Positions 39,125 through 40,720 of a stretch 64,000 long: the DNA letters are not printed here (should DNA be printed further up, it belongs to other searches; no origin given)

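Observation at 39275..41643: Two adjacent HEPN-type genes in a lower-GC island: Swt1-like HEPN fusion plus AbiJ-like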

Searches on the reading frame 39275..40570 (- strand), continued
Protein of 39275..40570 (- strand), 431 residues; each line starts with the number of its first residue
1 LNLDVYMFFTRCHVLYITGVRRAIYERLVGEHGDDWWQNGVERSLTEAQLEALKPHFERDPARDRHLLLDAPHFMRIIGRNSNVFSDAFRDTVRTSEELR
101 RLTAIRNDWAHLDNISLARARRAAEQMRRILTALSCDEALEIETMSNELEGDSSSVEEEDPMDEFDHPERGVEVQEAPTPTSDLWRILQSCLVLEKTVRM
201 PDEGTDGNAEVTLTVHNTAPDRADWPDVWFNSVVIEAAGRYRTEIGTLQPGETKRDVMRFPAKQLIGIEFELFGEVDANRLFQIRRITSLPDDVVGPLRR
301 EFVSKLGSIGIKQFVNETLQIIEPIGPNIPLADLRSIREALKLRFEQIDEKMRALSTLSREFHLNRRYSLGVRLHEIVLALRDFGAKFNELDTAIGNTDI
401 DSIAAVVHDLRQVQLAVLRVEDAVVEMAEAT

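Call 31: search_protein_families(library=padloc, proteins=[L014:3-1319:+, L014:1418-4621:+, L014:4670-7978:+, L014:9443-10576:+, L014:10732-11649:+, L024:7526-9484:-, L023:7329-7685:+, L020:5444-5839:+], max_evalue=0.01)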
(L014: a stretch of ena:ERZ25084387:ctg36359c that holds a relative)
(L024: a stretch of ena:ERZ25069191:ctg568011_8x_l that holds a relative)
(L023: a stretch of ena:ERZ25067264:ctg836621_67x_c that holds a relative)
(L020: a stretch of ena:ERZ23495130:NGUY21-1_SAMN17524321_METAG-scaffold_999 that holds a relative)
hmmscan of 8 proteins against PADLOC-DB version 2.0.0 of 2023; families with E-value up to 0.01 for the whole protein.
L014:3-1319:+ (438 aa): 8 families
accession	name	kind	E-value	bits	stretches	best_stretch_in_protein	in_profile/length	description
PDLC00659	HmaA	-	1.5e-13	47.5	1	187-413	917-1147/1176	SNF2 helicase / DEAD-box helicase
PDLC03966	TmtA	-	6e-11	38.9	1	273-415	1520-1631/1655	-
PDLC03964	TmtA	-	9e-11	38.5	1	340-419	1444-1526/1538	-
PDLC03969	TmtA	-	1.7e-10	37.2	1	300-415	1380-1489/1563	-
PDLC03965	TmtA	-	1.2e-08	31.5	1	288-418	1224-1342/1370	-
PDLC05008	PDC-S36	-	1.5e-08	32.7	1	348-414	198-265/280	-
PDLC03972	TmtA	-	3.4e-08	30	1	347-415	1218-1287/1302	-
PDLC04021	PD-T4-1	-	0.00013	19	1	348-409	288-356/383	-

L014:1418-4621:+ (1067 aa): 19 families
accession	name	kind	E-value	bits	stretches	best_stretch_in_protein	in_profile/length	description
PDLC00661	HmaB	-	4.9e-116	386.7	3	315-864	268-809/973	DNA-adenine methylase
PDLC00660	HmaB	-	3.9e-109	364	2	315-862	267-807/967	DNA-adenine methylase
PDLC03233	MTase_II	-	7.1e-49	165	3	314-795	209-656/731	Type II methyltransferase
PDLC03352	MTase_II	-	1.4e-38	130.4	2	468-839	393-799/1023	Type II methyltransferase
PDLC02189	DUF1156_MTase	-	2.2e-37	126.8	3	487-808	438-704/944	-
PDLC03314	MTase_II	-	2.5e-21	73.5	2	533-784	462-680/944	Type II methyltransferase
PDLC03367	MTase_II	-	1.8e-09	34.5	2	128-170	44-86/633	Type II methyltransferase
PDLC04134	mad2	-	2e-09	34.8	2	109-159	278-325/492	mads_2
PDLC02541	PglX|PglXI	-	4.6e-07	26.3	1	700-769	540-609/919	PglXI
PDLC03322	MTase_II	-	1.1e-05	22.5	1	124-164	63-103/446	Type II methyltransferase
PDLC03319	MTase_II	-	1.2e-05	22.4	1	119-168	17-66/503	Type II methyltransferase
PDLC03346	MTase_II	-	1.6e-05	20.8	1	701-784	655-738/1068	Type II methyltransferase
PDLC03353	MTase_II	-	2.4e-05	22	1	624-751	25-104/260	Type II methyltransferase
PDLC03224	MTase_II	-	0.00019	18.5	1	126-165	94-133/481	Type II methyltransferase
PDLC03351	MTase_II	-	0.00062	17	0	120-157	141-178/348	Type II methyltransferase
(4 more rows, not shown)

L014:4670-7978:+ (1102 aa): 2 families
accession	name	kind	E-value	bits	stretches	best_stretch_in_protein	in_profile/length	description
PDLC00662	HmaC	-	6.2e-73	244.4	1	7-796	3-770/941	AAA+ ATPase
PDLC02192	DUF499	-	2.8e-15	53.3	1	48-401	33-361/1022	-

L014:9443-10576:+ (377 aa): 0 families

L014:10732-11649:+ (305 aa): 21 families
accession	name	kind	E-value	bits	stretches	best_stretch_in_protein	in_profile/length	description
PDLC03478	REase_II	-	7.7e-08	30.3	1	83-151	89-161/219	Type II restriction enzyme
PDLC00337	PtuB1|PtuB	-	1.5e-07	29.5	1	81-153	35-109/216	Unknown function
PDLC00335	PtuB1|PtuB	-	2.6e-06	25.1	1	77-151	26-101/214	Unknown function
PDLC00325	PtuB1|PtuB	-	7.2e-06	23.8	1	83-152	35-105/213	Unknown function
PDLC00345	PtuB1|PtuB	-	3.7e-05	21.4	1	99-151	48-104/223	Unknown function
PDLC00350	PtuB1|PtuB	-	5.5e-05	21.2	1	97-151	44-102/224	Unknown function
PDLC04248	PDC-M01B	-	0.00011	20.2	1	84-159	15-89/216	-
PDLC04262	PDC-M01B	-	0.00018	19.4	1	85-158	61-133/259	-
PDLC00354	PtuB1|PtuB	-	0.00024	18.8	1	100-147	46-97/204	Unknown function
PDLC02859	DpdF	-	0.00044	16.8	1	101-155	6-59/545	DpdF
PDLC04255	PDC-M01B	-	0.00086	17.1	1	104-160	109-163/285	-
PDLC03431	REase_II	-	0.00098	16.7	1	110-150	168-208/246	Type II restriction enzyme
PDLC04256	PDC-M01B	-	0.0011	16.6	1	100-158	103-160/285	-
PDLC04259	PDC-M01B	-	0.0012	16.9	1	101-156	93-146/277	-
PDLC00315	PtuB1|PtuB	-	0.0014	16.4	1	105-160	33-86/227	Unknown function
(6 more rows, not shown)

L024:7526-9484:- (652 aa): 127 families (the best 25 are shown)
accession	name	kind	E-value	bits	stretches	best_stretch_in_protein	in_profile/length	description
PDLC02979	AriA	-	9.6e-25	86.1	2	1-46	1-46/373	-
PDLC02358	Old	-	7e-21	72.6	2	342-525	273-447/578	Old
PDLC02335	AbiLi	-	2.9e-17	60.7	1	3-409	50-252/326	AbiLi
PDLC02915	ATPase-Toprim_I-B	-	8.2e-17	59.2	2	1-44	1-43/623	-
PDLC02980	AriA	-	6.6e-16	57.1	2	338-398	246-304/304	-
PDLC00067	GajA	-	1.9e-15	54.4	2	2-44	4-45/604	AAA ATPase domain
PDLC02914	ATPase-Toprim_I-B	-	3e-14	51.1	2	1-46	1-48/443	-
PDLC00271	PtuA1|PtuA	-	2.9e-12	44.8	2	355-436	281-360/421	AAA ATPase domain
PDLC00091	GajA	-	3.8e-12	43.8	2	349-443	293-390/627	AAA ATPase domain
PDLC00278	PtuA1|PtuA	-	4.1e-12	44.1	2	355-438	290-371/436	AAA ATPase domain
PDLC00096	GajA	-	4.7e-12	43.4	2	351-442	287-384/630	AAA ATPase domain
PDLC04178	HEC-01A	-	5.5e-12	43.4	2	2-43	8-48/399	-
PDLC04135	mad3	-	6.9e-12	43.6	2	3-44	2-43/374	mads_3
PDLC00267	PtuA1|PtuA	-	9.3e-12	42.8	2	1-43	1-43/438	AAA ATPase domain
PDLC04175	HEC-01A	-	2e-11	41.6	2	2-52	5-54/363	-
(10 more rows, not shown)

L023:7329-7685:+ (118 aa): 0 families

L020:5444-5839:+ (131 aa): 0 families

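Call 39: predict_structure(alignment_id=A1)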
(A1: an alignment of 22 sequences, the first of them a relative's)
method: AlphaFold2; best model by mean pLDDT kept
length: 431 residues; sequences in the alignment: 22
mean_pLDDT: 78.8   pTM: 0.51
mean pLDDT of the five models: 78.8, 76.6, 76.3, 73.7, 69.3
residues with pLDDT >= 90: 84; 70-90: 273; 50-70: 35; < 50: 39
segments of 3 or more residues with pLDDT < 50: 150-182, 278-281
pLDDT, mean of each block of 10 residues (from residue 1): 69 86 91 91 88 81 82 85 82 74 67 66 85 83 76 34 28 28 61 89 77 89 71 83 88 91 87 71 72 87 92 89 81 86 88 94 84 89 90 87 88 85 76 50
secondary structure, 60 per line:
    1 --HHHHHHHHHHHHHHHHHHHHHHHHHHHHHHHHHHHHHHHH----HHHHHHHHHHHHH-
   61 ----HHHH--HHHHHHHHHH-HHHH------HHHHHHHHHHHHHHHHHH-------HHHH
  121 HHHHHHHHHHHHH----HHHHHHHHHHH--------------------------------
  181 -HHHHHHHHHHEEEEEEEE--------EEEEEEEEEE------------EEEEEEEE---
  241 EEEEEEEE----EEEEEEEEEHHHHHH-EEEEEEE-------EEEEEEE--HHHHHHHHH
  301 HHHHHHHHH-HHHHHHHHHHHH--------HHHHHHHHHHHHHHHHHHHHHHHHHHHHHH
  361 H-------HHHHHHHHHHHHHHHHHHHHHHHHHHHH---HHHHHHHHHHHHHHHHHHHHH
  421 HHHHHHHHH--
elements in order: H3-42 H47-59 H65-68 H71-80 H82-85 H92-109 H117-133 H138-148 H182-191 E192-199 E208-217 E230-237 E241-248 E253-261 H262-267 E269-275 E283-289 H292-309 H311-322 H331-361 H369-396 H400-429

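Call 43: fold_search(model_id=the predicted structure, library=pdb)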
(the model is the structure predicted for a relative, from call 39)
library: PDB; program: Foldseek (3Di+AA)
matches with E <= 10: 738; with E <= 0.001: 0
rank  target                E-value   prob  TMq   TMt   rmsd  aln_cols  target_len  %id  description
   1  2wb7_A                3.7e-03  0.90  0.15  0.13  16.6       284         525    9  pT26-6p (released 2009-03-03)
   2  5ze8                  2.5e-02  1.00  0.16  0.18  10.3       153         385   14  Crystal structure of a penta-heme cytochrome c552 from Thermochromatium tepidum (released 2018-04-25)
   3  9dng_A                3.0e-02  0.85  0.17  0.16  14.7       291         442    9  Structure of rat beta-arrestin 1 by fiducial-assisted cryo-EM (released 2025-01-22)
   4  8gs1_D                3.5e-02  0.85  0.19  0.23  21.5       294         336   10  Crystal structure of AziU2-U3 complex from Streptomyces sahachiroi NRRL2485 (released 2023-09-06)
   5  5gm6_B                4.9e-02  0.60  0.13  0.05   9.4       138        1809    8  Cryo-EM structure of the activated spliceosome (Bact complex) at 3.5 angstrom resolution (released 2016-09-21)
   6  9taq_A                5.6e-02  1.00  0.25  0.76   3.1       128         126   13  De novo photoenzyme variant ABLE-E116C-TXT H49A-L42T (photoABLE1 precursor) in complex with substrate (released 2026-03-25)
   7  8gs1_B                5.6e-02  0.91  0.21  0.26  21.6       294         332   10  Crystal structure of AziU2-U3 complex from Streptomyces sahachiroi NRRL2485 (released 2023-09-06)
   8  9n0k_A                6.4e-02  1.00  0.25  0.76   3.0       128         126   16  Crystal structure of KABLE triple mutant (Ile12Phe, Lys14Pro, Leu20Trp) (released 2025-08-20)
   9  7ok6_HHH              7.8e-02  0.87  0.15  0.31   6.9       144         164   12  Crystal structure of UNC119B in complex with LCK peptide (released 2021-06-09)
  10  6vbu_9                7.8e-02  0.72  0.18  0.11  21.6       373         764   12  Structure of the bovine BBSome complex (released 2020-01-29)
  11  9a5j_A                7.8e-02  0.44  0.12  0.09  21.6       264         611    8  Integrative model of DNAK-GUDB by crosslinking MS and deep learning (released 2024-09-18)
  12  6a8p_C                8.1e-02  0.99  0.16  0.10   5.3       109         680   15  Transglutaminase 2 mutant G224V in complex with GTP (released 2018-09-26)
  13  9taq_C                8.5e-02  1.00  0.26  0.78   3.2       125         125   13  De novo photoenzyme variant ABLE-E116C-TXT H49A-L42T (photoABLE1 precursor) in complex with substrate (released 2026-03-25)
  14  2nnc_A                8.5e-02  0.98  0.14  0.43   4.8       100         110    8  Structure of the sulfur carrier protein SoxY from Chlorobium limicola f thiosulfatophilum (released 2007-03-13)
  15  5h4z_B                8.5e-02  0.93  0.15  0.38   6.3       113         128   16  Crystal structure of S202G mutant of human SYT-5 C2A domain (released 2016-11-30)
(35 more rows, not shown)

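Call 45: search_protein_families(library=pfam, proteins=[L014:4670-7978:+, L014:9443-10576:+], max_evalue=10)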
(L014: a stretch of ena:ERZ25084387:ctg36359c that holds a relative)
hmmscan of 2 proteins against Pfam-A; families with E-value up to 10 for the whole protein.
L014:4670-7978:+ (1102 aa): 0 families

L014:9443-10576:+ (377 aa): 0 families

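Call 63: search_dna_similar(query=window:39275-40570:-, collection=phages, mode=protein, max_evalue=0.001, max_rows=10)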
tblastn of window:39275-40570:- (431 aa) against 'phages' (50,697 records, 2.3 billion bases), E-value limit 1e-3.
No match.

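Call 68: list_cluster_members(proteins=[window:39275-40570:-, window:40774-41643:-, window:37350-37922:-, window:38314-38973:+, P0011, P0020, P0035])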
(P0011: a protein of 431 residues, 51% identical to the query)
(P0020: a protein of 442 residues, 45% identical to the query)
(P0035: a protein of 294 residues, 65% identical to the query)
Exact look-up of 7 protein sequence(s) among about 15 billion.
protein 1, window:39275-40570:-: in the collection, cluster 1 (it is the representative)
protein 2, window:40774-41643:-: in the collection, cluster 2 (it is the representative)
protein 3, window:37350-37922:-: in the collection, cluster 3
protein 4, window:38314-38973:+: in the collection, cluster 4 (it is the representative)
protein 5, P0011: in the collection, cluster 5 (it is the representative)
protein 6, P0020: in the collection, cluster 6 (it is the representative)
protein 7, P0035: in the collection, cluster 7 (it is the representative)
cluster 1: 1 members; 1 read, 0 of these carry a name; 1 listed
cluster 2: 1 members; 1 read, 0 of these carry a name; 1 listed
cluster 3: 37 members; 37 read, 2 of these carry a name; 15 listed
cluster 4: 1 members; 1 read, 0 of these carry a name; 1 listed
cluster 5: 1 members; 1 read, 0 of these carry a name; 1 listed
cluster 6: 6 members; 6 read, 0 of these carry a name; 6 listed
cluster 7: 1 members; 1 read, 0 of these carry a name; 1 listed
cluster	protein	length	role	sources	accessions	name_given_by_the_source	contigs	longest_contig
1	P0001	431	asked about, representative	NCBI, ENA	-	-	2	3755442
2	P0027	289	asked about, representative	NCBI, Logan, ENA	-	-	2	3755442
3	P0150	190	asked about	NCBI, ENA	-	-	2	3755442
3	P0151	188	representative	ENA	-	-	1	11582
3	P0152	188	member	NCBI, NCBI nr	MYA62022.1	MAG: hypothetical protein F4X94_05555 [Dehalococcoidia bacterium] | hypothetical protein [Dehalococcoidia bacterium]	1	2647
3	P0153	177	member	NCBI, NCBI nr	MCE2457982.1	MAG: hypothetical protein J4G14_09225 [Dehalococcoidia bacterium] | hypothetical protein [Dehalococcoidia bacterium]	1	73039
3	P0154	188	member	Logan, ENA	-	-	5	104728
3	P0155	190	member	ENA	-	-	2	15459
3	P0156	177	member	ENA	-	-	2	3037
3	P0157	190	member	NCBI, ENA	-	-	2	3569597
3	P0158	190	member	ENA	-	-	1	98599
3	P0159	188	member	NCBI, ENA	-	-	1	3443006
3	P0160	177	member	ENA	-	-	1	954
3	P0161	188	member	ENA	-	-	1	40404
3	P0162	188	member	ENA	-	-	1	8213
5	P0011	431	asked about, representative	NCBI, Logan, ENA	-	-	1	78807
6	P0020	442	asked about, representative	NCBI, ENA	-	-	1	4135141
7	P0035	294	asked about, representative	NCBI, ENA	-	-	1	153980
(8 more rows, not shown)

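Call 84: fold_search(model_id=the predicted structure, library=viral)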
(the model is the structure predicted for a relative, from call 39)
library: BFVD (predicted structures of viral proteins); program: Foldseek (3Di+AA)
matches with E <= 10: 502; with E <= 0.001: 0
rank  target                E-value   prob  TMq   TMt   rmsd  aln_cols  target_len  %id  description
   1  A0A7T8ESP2            5.0e-03  0.89  0.22  0.11  26.8       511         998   12  (no name in the UniProt tables at hand)
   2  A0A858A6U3            1.4e-02  0.87  0.18  0.12  25.2       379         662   10  MC018L [Molluscum contagiosum virus]
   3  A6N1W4                1.5e-02  1.00  0.19  0.42   5.6       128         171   16  Uncharacterized protein [Microbacterium phage Min1]
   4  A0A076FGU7            1.8e-02  0.98  0.15  0.08  22.0       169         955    8  Uncharacterized protein [Aureococcus anophagefferens virus]
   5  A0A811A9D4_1          3.9e-02  0.11  0.10  0.05  29.5       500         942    9  (no name in the UniProt tables at hand)
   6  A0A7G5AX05            4.1e-02  0.11  0.09  0.07  39.2       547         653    9  MC006L [Molluscum contagiosum virus subtype 1]
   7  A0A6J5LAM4            4.7e-02  0.84  0.13  0.27   7.3       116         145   14  Uncharacterized protein [uncultured Caudovirales phage]
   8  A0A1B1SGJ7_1          5.9e-02  0.89  0.22  0.11  19.4       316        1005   10  (no name in the UniProt tables at hand)
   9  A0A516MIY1            6.2e-02  0.60  0.14  0.16  28.2       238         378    8  (no name in the UniProt tables at hand)
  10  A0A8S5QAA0            6.5e-02  0.91  0.15  0.31  10.6       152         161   11  DUF5067 domain-containing protein [Siphoviridae sp. ctu9a31]
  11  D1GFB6                6.8e-02  0.33  0.13  0.20  17.3       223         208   12  Uncharacterized protein [Betafusellovirus yellowstonense]
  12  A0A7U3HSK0            7.5e-02  0.63  0.14  0.26  14.9       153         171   16  (no name in the UniProt tables at hand)
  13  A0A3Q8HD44            7.8e-02  0.25  0.19  0.08  31.6       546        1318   12  (no name in the UniProt tables at hand)
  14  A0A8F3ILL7            8.2e-02  0.84  0.15  0.34  21.6       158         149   13  (no name in the UniProt tables at hand)
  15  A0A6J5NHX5            8.2e-02  0.15  0.11  0.11  23.3       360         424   12  LysM domain [uncultured Caudovirales phage]
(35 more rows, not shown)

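Call 88: search_protein_families(library=padloc, alignment_id=A6, max_evalue=0.00001)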
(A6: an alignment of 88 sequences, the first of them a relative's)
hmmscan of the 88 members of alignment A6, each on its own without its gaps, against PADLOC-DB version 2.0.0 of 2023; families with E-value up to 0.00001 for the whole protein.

A. member 1, L002:1640-2716:- (359 aa): 0 families

B. families by the number of members that match (of 88 scanned): 48 families (the first 25 are shown)
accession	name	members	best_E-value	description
PDLC02897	DpdJ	1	0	DpdJ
PDLC02903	pVip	1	3.9e-86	Viperins not associated with kinases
PDLC02905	pVip-kinase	1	1.1e-84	Viperin-kinase fusion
PDLC02904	pVip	1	1.2e-74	Viperins associated with kinases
PDLC02503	BrxHI|BrxHII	1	8.1e-73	BrxHI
PDLC02374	dGTPase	1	3.6e-70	-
PDLC03960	SngC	1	5.4e-69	-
PDLC03767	RT_UG29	1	3.7e-52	DRT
PDLC02501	BrxHI|BrxHII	1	5.8e-46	BrxHI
PDLC03800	RTasDnaG-like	1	2.7e-42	DRT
PDLC02960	RT-Protease_XI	1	1.1e-16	single gene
PDLC02864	DpdF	1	3e-16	DpdF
PDLC02870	DpdF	1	7.6e-16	DpdF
PDLC02896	DpdJ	1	1.4e-15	DpdJ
PDLC02959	RT-Protease_XI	1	9.2e-15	single gene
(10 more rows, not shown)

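Call 89: search_protein_families(library=pfam, alignment_id=A6, max_evalue=0.00001)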
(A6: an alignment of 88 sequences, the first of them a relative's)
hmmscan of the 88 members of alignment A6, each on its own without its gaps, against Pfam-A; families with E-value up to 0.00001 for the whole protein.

A. member 1, L002:1640-2716:- (359 aa): 1 family
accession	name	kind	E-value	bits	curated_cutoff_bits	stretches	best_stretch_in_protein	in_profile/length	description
PF00528.27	BPD_transp_1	-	4.5e-31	108.4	26.4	1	174-357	1-183/184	Binding-protein-dependent transport system inner membrane component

B. families by the number of members that match (of 88 scanned): 95 families (the first 25 are shown)
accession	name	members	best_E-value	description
PF02738.23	MoCoBD_1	3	7.3e-70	Molybdopterin cofactor-binding domain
PF20256.3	MoCoBD_2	3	5.7e-66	Molybdopterin cofactor-binding domain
PF00528.27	BPD_transp_1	3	6.5e-45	Binding-protein-dependent transport system inner membrane component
PF01315.27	Ald_Xan_dh_C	3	8.7e-32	Aldehyde oxidase and xanthine dehydrogenase, a/b hammerhead domain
PF00903.31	Glyoxalase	2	1.6e-14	Glyoxalase/Bleomycin resistance protein/Dioxygenase superfamily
PF01425.27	Amidase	1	1.8e-106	Amidase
PF08811.16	DUF1800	1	1.1e-105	Protein of unknown function (DUF1800)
PF02615.19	Ldh_2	1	6.7e-104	Malate/L-lactate dehydrogenase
PF08543.17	Phos_pyr_kin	1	5.2e-98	Phosphomethylpyrimidine kinase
PF00916.26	Sulfate_transp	1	1.6e-76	Sulfate permease family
PF09084.16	NMT1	1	1.2e-73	NMT1/THI5 like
PF02826.25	2-Hacid_dh_C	1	1.6e-65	D-isomer specific 2-hydroxyacid dehydrogenase, NAD binding domain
PF02126.24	PTE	1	9.7e-65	Phosphotriesterase family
PF14511.12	RE_EcoO109I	1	2.4e-62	Type II restriction endonuclease EcoO109I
PF01967.27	MoaC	1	3.1e-59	MoaC family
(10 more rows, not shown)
